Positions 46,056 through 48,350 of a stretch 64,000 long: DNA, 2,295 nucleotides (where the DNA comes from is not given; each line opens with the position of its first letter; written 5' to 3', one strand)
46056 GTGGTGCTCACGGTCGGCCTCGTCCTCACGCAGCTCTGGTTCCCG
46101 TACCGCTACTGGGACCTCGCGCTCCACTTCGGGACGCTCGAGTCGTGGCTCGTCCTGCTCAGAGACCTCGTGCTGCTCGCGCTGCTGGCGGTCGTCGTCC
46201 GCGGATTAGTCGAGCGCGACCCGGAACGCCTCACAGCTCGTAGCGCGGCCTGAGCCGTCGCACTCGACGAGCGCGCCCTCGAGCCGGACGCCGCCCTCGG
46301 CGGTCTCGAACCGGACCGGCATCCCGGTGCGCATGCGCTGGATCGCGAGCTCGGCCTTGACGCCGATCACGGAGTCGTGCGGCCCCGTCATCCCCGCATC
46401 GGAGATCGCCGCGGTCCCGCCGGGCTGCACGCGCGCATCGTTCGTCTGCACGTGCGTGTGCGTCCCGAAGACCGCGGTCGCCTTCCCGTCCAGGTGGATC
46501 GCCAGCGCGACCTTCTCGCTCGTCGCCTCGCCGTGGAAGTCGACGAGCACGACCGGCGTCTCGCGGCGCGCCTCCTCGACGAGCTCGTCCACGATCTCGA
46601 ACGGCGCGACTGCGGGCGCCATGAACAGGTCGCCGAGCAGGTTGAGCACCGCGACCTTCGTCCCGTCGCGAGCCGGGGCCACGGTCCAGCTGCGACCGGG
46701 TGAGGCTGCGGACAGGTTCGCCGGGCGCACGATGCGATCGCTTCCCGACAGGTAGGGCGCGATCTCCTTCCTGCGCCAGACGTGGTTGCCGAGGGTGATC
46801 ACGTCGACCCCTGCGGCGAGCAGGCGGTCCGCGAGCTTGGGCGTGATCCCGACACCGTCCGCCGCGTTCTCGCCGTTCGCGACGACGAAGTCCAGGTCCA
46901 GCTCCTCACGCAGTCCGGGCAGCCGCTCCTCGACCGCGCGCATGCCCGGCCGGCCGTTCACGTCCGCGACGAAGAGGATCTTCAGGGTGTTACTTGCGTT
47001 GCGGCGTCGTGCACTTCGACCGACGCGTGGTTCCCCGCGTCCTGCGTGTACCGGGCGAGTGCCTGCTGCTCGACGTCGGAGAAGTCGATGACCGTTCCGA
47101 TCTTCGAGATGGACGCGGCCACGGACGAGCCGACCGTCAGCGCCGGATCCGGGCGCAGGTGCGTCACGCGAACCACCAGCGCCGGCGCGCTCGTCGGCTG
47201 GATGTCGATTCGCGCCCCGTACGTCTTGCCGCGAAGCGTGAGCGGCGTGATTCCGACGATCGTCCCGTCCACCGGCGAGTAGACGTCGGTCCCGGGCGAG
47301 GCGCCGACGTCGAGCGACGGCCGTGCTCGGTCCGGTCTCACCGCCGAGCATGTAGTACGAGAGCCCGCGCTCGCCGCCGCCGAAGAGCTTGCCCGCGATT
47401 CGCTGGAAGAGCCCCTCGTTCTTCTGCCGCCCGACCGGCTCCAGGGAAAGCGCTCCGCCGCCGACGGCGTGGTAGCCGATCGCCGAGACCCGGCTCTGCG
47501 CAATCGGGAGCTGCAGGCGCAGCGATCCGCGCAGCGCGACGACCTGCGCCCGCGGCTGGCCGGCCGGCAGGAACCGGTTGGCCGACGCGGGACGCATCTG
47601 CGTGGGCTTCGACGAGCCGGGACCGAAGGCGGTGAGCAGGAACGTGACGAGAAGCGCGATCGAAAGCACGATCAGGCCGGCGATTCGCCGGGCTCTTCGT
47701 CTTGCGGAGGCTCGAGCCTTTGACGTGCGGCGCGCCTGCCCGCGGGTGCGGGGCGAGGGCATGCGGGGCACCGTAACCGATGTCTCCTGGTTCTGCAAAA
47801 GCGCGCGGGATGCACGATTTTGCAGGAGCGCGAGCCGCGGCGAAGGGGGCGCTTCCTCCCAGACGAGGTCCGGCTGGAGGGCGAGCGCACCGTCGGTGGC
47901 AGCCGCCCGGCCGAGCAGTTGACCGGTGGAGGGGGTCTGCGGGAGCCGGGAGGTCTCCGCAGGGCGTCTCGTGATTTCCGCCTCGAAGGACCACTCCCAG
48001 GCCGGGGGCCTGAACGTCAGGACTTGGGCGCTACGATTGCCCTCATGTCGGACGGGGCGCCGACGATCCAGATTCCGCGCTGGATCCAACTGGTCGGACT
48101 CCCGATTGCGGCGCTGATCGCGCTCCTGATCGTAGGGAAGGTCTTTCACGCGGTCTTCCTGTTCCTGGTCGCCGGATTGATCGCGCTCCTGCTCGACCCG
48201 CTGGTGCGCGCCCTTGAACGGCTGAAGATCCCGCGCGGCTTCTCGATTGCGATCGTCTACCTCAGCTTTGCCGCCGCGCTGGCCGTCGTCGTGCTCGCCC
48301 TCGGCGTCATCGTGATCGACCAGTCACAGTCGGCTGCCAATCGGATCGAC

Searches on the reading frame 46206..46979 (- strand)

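Call 9: search_protein_families(library=pfam, proteins=[window:46206-46979:-], max_evalue=0.01)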
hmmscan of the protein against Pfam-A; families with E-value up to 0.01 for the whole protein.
window:46206-46979:- (257 aa): 2 families
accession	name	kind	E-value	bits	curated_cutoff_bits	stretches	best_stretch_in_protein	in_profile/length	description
PF13277.11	YmdB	-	1.4e-98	329.7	27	1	2-250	1-251/253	YmdB-like protein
PF00149.33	Metallophos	-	5.8e-09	37.1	21.5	1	1-177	3-190/191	Calcineurin-like phosphoesterase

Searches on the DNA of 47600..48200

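Call 4: search_rna_families(source=window, start=47600, end=48200, threshold=evalue, max_evalue=10, show_alignments=5)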
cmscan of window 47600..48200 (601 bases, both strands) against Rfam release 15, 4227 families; matches with E-value up to 10: 0.
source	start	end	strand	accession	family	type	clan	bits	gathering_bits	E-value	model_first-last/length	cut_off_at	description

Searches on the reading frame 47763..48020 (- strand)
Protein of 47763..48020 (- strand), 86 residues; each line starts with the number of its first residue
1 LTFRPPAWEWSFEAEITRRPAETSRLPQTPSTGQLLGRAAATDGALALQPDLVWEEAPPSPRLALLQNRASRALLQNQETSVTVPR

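Call 50: search_protein_representatives(protein=window:47763-48020:-)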
Query: 86 residues. Proteins with E-value up to 0.001 (for the whole library): 3; up to 1e-10: 0; up to 1e-30: 0. The best 3 are listed.
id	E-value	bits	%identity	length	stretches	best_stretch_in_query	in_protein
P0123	1.3e-04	38.3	37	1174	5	46-64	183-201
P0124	1.9e-04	37.8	67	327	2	40-74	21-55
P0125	7.2e-04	35.9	57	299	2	40-85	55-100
